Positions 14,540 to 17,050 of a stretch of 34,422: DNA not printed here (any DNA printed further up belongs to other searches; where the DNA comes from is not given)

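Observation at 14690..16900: Single-polypeptide SagB dehydrogenase :: YcaO cyclodehydratase with an RRE-like N-terminus and no adjacent E1-like partner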

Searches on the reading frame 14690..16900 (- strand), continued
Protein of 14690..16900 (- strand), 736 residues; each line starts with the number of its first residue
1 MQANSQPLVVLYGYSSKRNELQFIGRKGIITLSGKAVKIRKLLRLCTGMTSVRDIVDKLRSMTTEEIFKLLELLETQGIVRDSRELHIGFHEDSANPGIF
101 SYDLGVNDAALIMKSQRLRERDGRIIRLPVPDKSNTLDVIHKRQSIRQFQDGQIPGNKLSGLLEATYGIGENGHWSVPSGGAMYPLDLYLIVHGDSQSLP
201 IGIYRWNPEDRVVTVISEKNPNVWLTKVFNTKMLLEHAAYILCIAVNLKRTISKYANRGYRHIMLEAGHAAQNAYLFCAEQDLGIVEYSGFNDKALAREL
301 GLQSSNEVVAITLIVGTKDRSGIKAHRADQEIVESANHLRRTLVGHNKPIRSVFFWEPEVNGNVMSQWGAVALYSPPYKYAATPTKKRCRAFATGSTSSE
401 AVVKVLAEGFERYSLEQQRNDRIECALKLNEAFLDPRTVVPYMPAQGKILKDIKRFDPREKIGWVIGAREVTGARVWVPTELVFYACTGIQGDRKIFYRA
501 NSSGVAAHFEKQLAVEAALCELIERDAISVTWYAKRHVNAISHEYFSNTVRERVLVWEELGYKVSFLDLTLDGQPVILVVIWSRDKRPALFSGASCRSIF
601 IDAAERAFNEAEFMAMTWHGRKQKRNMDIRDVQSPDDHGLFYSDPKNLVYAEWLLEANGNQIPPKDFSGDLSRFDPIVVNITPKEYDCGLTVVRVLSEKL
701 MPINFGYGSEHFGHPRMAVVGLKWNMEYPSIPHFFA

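Call 31: predict_structure(alignment_id=A1)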
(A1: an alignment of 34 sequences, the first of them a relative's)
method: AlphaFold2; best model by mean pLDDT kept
length: 736 residues; sequences in the alignment: 34
mean_pLDDT: 88.9   pTM: 0.84
mean pLDDT of the five models: 88.9, 88.7, 87.4, 86.8, 84.6
residues with pLDDT >= 90: 460; 70-90: 233; 50-70: 40; < 50: 3
segments of 3 or more residues with pLDDT < 50: 489-491
pLDDT, mean of each block of 10 residues (from residue 1): 91 87 82 88 93 93 92 91 85 66 63 82 88 91 89 93 93 79 82 90 94 93 92 90 91 76 90 96 91 90 88 93 68 90 91 89 90 81 70 92 96 91 93 92 86 89 95 95 73 75 92 96 97 94 92 94 96 95 93 96 96 89 82 90 93 88 86 94 91 96 92 92 93 91
secondary structure, 60 per line:
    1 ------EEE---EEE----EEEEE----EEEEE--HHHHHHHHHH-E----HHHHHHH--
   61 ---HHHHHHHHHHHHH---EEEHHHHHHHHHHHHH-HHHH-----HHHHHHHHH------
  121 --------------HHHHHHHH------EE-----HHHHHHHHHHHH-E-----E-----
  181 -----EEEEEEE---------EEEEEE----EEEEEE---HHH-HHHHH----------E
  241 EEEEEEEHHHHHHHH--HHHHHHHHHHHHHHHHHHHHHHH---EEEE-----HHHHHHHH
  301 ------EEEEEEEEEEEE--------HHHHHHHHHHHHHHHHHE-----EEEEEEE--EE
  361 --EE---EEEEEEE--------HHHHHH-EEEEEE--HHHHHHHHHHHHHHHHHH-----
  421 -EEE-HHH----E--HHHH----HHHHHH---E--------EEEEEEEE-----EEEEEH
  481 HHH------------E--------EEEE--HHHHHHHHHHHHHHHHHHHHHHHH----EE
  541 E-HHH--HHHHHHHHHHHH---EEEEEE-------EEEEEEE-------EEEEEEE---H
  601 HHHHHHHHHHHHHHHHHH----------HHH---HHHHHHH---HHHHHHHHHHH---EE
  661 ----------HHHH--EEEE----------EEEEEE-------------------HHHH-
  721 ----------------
elements in order (helices of 4 or more, strands of 3 or more residues): E7-9 E13-15 E20-24 E29-33 H36-45 H52-58 H64-76 E80-82 H83-95 H97-100 H106-114 H135-142 H156-167 E186-192 E202-207 E212-217 H225-229 E240-247 H248-255 H258-280 E284-287 H293-300 E307-318 H327-343 E350-356 E368-374 H383-388 E390-395 H398-415 E422-424 H436-439 H444-449 E462-469 E475-479 H480-483 E505-508 H511-534 E539-541 H548-559 E563-568 E576-582 E590-596 H600-618 H635-641 H645-655 H671-674 E677-680 E691-696 H716-719

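Call 37: search_solved_structures(query=A1, max_evalue=0.001)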
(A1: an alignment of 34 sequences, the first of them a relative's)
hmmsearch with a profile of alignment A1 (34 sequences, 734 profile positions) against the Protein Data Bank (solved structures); distinct sequences matched with E-value up to 0.001: 29.
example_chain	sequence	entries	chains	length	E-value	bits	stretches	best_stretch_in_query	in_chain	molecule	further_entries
3eo7_A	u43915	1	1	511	5.8e-48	166.8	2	133-310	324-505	Putative Nitroreductase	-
7ly4_A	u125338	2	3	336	1.2e-26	96.3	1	51-314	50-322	BmdC, Oxidase | BmdC, NRPS oxidase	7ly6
7ly7_B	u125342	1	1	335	1.3e-26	96.3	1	51-314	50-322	BmdC, Oxidase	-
6pe3_A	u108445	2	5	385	2.2e-25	92.2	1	379-608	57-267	Uncharacterized protein MJ1094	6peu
7ly5_B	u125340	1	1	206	3.7e-24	88.1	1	131-315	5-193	BmdC, oxidase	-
4bs9_A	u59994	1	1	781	7.9e-23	83.7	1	355-608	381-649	TRUD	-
7u58_A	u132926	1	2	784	1.4e-22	82.9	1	352-614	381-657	MusD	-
4v1t_A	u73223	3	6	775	9.6e-22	80.1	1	360-610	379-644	LYND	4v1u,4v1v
6gos_C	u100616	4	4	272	3.6e-19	71.6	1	147-319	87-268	Microcin B17-processing protein McbC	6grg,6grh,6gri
8pz5_A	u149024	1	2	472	2.7e-18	68.8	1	132-319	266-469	SagB-type dehydrogenase domain protein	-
5lq4_B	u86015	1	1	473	2.7e-18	68.7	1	132-319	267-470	CyaGox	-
5lq4_A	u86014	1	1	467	7.1e-18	67.4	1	132-308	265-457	CyaGox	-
3hoi_A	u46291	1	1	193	1.1e-13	53.5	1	126-315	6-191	FMN-dependent nitroreductase BF3017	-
6ci7_A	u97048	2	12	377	5.9e-13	51.1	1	455-608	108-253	YcaO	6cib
3hj9_A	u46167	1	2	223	9.4e-13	50.4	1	122-316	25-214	Oxidoreductase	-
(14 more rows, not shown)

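Call 38: fold_search(model_id=the predicted structure, library=pdb)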
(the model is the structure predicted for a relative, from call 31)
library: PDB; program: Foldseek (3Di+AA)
matches with E <= 10: 478; with E <= 0.001: 208
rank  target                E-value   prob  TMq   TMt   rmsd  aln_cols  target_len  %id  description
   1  4v1v_A                2.2e-21  1.00  0.44  0.43  26.0       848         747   15  Heterocyclase in complex with substrate and Cofactor (released 2015-01-14)
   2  4v1v_B                8.0e-21  1.00  0.45  0.44  26.1       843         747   15  Heterocyclase in complex with substrate and Cofactor (released 2015-01-14)
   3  4v1u_A                2.6e-20  1.00  0.45  0.45  25.8       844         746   15  Heterocyclase in complex with substrate and Cofactor (released 2015-01-14)
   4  4v1u_B                2.6e-20  1.00  0.45  0.44  26.2       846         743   15  Heterocyclase in complex with substrate and Cofactor (released 2015-01-14)
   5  4v1t_A                3.8e-20  1.00  0.44  0.43  26.2       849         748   16  Heterocyclase in complex with substrate and Cofactor (released 2015-01-14)
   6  4v1t_B                6.8e-20  1.00  0.43  0.43  26.3       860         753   14  Heterocyclase in complex with substrate and Cofactor (released 2015-01-14)
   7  4bs9                  1.6e-18  1.00  0.37  0.39  27.5       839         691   14  Structure of the heterocyclase TruD (released 2013-11-06)
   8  7u58_B                2.9e-16  1.00  0.44  0.50   4.9       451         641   16  YcaO-mediated ATP-dependent peptidase activity in ribosomal peptide biosynthesis (released 2022-11-02)
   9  7ly7_B                2.9e-16  1.00  0.31  0.63   7.2       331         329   16  Crystal structure of the elongation module of the bacillamide NRPS, BmdB, in complex with the oxidase BmdC (released 2022-02-02)
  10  7u58_A                3.6e-16  1.00  0.44  0.50   4.5       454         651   16  YcaO-mediated ATP-dependent peptidase activity in ribosomal peptide biosynthesis (released 2022-11-02)
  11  7ly4_A                4.7e-15  1.00  0.31  0.64   6.2       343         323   17  Cryo-EM structure of the elongation module of the bacillamide NRPS, BmdB, in complex with the oxidase, BmdC (released 2022-02-02)
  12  6pe3                  1.0e-14  1.00  0.35  0.66   5.6       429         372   18  Structure of YcaO enzyme from Methanocaldococcus jannaschii in complex with ATP (released 2020-01-08)
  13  6peu_C                2.4e-14  1.00  0.37  0.67   4.6       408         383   20  Structure of YcaO enzyme from Methanocaldococcus jannaschii in complex with peptide (released 2019-11-06)
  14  6peu_D                4.0e-14  1.00  0.37  0.67   4.6       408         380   20  Structure of YcaO enzyme from Methanocaldococcus jannaschii in complex with peptide (released 2019-11-06)
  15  6peu_B                5.3e-14  1.00  0.37  0.67   4.6       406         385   20  Structure of YcaO enzyme from Methanocaldococcus jannaschii in complex with peptide (released 2019-11-06)
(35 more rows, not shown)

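Call 58: find_encoding_contigs(protein=P0014, flank=8000, max_places=1)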
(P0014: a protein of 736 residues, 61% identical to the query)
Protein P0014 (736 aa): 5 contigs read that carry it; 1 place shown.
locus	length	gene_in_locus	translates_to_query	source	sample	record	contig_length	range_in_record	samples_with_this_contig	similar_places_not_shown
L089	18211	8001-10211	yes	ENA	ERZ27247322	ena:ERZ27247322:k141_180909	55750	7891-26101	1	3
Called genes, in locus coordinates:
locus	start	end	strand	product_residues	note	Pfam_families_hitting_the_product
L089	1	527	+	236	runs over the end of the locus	PF01797:Y1_Tnp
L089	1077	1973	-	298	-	PF03462:PCRF, PF00472:RF-1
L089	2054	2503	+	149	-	PF00293:NUDIX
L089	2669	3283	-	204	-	-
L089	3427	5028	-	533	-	-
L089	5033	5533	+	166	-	-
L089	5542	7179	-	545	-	PF02518:HATPase_c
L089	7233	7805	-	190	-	PF00856:SET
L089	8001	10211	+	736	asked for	PF00881:Nitroreductase, PF02624:YcaO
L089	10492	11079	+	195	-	PF10026:DUF2268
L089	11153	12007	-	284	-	-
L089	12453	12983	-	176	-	-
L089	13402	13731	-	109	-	PF04193:PQ-loop (weak)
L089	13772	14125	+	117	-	PF01050:MannoseP_isomer, PF07883:Cupin_2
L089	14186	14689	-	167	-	-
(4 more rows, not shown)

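Call 59: find_encoding_contigs(protein=P0048, flank=8000, max_places=1)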
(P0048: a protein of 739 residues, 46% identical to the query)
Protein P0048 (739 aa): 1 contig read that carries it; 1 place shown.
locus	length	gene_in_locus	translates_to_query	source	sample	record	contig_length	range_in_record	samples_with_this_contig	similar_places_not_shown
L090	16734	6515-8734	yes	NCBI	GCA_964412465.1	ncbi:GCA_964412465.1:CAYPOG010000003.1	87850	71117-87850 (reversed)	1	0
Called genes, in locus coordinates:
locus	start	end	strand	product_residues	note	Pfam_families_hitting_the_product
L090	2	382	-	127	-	?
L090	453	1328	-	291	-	-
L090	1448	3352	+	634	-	PF09972:DUF2207, PF20990:DUF2207_C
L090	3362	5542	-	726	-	PF17191:RecG_wedge, PF01336:tRNA_anti-codon, PF00270:DEAD, PF04851:ResIII, PF00271:Helicase_C, PF19833:RecG_dom3_C (weak)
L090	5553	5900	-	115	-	-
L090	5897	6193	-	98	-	-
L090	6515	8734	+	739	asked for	PF00881:Nitroreductase, PF02624:YcaO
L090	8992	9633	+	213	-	PF10026:DUF2268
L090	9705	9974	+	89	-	PF02201:SWIB, PF26291:SWIB_eIF2D (weak)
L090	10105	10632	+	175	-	PF10543:ORF6N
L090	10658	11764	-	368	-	PF13433:Peripla_BP_5, PF13458:Peripla_BP_6, PF01094:ANF_receptor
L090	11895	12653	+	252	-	PF01978:TrmB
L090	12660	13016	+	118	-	-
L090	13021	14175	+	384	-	-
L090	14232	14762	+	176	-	-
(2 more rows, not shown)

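Call 60: find_encoding_contigs(protein=P0058, flank=8000, max_places=1)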
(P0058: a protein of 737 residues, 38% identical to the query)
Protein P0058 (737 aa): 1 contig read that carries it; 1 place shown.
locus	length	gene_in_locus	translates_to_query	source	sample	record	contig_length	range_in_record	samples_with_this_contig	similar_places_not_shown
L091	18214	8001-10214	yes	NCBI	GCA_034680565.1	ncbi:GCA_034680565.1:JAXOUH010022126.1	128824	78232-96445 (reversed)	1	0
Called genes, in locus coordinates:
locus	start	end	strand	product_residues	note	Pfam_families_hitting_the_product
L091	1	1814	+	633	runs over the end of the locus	PF00012:HSP70, PF06723:MreB_Mbl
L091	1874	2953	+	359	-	PF00226:DnaJ, PF01556:DnaJ_C, PF27659:CHP02642 (faint), PF00684:DnaJ_CXXCXGXG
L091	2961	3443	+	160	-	-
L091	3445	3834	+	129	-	PF02675:AdoMet_dc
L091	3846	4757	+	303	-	PF00892:EamA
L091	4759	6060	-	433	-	PF01071:GARS_A, PF02843:GARS_C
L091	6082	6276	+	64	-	-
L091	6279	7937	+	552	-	PF00512:HisKA, PF02518:HATPase_c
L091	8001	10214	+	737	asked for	PF00881:Nitroreductase, PF02624:YcaO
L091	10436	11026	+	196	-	-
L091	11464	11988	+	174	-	PF03848:TehB (weak), PF13489:Methyltransf_23, PF13847:Methyltransf_31, PF08241:Methyltransf_11, PF08242:Methyltransf_12 (faint), PF13649:Methyltransf_25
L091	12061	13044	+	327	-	PF00579:tRNA-synt_1b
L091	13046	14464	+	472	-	PF01336:tRNA_anti-codon, PF00152:tRNA-synt_2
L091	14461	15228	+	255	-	PF02616:SMC_ScpA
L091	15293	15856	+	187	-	PF04079:SMC_ScpB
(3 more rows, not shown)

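Call 61: find_encoding_contigs(protein=P0061, flank=8000, max_places=1)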
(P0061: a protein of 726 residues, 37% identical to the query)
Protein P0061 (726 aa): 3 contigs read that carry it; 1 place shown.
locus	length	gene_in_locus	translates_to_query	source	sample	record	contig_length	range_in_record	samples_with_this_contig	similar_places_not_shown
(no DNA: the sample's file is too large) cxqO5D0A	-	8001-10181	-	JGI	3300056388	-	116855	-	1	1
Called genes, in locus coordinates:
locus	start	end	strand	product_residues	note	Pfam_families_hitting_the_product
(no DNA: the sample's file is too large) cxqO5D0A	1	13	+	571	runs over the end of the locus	-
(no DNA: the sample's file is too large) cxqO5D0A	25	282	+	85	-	-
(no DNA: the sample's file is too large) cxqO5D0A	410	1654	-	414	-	PF00817:IMS, PF11799:IMS_C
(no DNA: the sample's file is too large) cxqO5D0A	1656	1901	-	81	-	-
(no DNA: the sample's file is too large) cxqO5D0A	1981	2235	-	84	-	-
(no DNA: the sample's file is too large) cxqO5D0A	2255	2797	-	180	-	-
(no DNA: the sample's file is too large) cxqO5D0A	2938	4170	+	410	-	PF13439:Glyco_transf_4, PF13579:Glyco_trans_4_4, PF20706:GT4-conflict, PF00534:Glycos_transf_1, PF13692:Glyco_trans_1_4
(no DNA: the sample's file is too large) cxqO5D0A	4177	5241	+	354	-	PF13439:Glyco_transf_4, PF13579:Glyco_trans_4_4 (weak), PF00534:Glycos_transf_1, PF13692:Glyco_trans_1_4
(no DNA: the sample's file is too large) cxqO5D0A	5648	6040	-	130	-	-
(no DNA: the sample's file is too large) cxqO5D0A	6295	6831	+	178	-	PF01066:CDP-OH_P_transf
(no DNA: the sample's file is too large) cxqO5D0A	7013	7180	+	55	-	-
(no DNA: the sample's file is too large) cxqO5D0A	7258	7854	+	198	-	-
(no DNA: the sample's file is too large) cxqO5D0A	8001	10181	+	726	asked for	PF00881:Nitroreductase, PF02624:YcaO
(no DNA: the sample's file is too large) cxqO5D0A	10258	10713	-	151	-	PF00293:NUDIX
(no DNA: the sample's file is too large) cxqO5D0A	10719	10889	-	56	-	-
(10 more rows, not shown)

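Call 64: search_protein_representatives(alignment_id=A1)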
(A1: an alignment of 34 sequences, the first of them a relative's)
Query: 34 sequences, 734 profile positions. Proteins with E-value up to 0.001 (for the whole library): 30991; up to 1e-10: 19848; up to 1e-30: 3976. The best 150 are listed.
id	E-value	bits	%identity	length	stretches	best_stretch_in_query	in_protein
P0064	1.5e-276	935.9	-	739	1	1-734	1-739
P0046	3.7e-276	934.5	-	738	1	1-734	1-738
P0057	1.8e-273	925.7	-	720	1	9-734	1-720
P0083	1.4e-261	886.4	-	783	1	1-734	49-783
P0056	1.6e-255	866.3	-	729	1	1-734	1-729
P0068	3.3e-255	865.3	-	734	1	1-734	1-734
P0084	6.4e-255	864.3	-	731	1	1-734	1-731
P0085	3.4e-254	861.9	-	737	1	4-734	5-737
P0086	5.9e-248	841.3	-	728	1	3-734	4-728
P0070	8.9e-248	840.7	-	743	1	3-734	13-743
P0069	7.1e-244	827.8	-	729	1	1-734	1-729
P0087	3.2e-240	815.7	-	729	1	1-734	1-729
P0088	9.4e-240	814.2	-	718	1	1-734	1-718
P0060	3.4e-237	805.7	-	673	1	60-734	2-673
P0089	5.1e-236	801.8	-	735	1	1-734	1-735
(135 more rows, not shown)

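Call 80: list_cluster_members(proteins=[P0001, P0012, P0048, P0057, P0068, P0076, P0079, P0082, P0073, P0080])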
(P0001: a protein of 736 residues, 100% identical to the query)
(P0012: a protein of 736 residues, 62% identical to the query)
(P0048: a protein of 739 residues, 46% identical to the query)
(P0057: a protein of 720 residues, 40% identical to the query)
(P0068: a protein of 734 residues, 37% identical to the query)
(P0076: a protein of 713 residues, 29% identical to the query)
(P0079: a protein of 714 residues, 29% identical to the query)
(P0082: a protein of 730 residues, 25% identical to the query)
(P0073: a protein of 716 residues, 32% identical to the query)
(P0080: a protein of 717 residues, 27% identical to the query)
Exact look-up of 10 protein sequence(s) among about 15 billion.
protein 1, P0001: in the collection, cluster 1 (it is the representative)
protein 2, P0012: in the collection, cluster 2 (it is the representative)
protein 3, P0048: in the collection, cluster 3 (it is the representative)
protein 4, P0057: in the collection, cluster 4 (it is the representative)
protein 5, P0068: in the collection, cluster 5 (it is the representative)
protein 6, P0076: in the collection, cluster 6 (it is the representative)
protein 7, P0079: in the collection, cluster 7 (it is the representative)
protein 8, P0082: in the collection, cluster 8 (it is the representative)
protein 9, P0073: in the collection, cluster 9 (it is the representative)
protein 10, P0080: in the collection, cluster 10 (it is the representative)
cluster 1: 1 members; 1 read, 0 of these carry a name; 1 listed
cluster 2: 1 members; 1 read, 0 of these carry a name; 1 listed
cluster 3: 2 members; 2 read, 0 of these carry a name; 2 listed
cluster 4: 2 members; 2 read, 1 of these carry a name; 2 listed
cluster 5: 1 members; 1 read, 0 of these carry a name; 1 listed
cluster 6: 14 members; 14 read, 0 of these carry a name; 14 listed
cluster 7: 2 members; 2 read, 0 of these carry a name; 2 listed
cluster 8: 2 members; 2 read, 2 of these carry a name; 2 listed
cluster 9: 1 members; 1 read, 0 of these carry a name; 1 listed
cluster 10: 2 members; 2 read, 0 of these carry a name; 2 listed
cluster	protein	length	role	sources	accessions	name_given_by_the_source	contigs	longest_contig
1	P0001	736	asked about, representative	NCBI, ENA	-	-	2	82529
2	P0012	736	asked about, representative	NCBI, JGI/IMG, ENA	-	-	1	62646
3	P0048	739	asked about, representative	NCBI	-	-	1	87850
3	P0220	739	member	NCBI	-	-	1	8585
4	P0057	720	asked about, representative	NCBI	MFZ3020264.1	MAG: YcaO-like family protein [Minisyncoccia bacterium]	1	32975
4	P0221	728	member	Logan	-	-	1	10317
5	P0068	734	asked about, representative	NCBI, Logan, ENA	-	-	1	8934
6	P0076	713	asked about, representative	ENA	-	-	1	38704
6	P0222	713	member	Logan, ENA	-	-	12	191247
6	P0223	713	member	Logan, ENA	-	-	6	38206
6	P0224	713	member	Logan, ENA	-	-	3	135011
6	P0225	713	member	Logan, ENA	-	-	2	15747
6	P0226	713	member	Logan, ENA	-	-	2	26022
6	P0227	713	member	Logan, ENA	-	-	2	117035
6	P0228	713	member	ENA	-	-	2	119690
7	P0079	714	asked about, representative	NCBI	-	-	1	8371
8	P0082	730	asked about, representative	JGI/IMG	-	ribosomal protein S12 methylthiotransferase accessory factor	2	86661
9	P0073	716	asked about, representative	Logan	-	-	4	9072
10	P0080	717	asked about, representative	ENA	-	-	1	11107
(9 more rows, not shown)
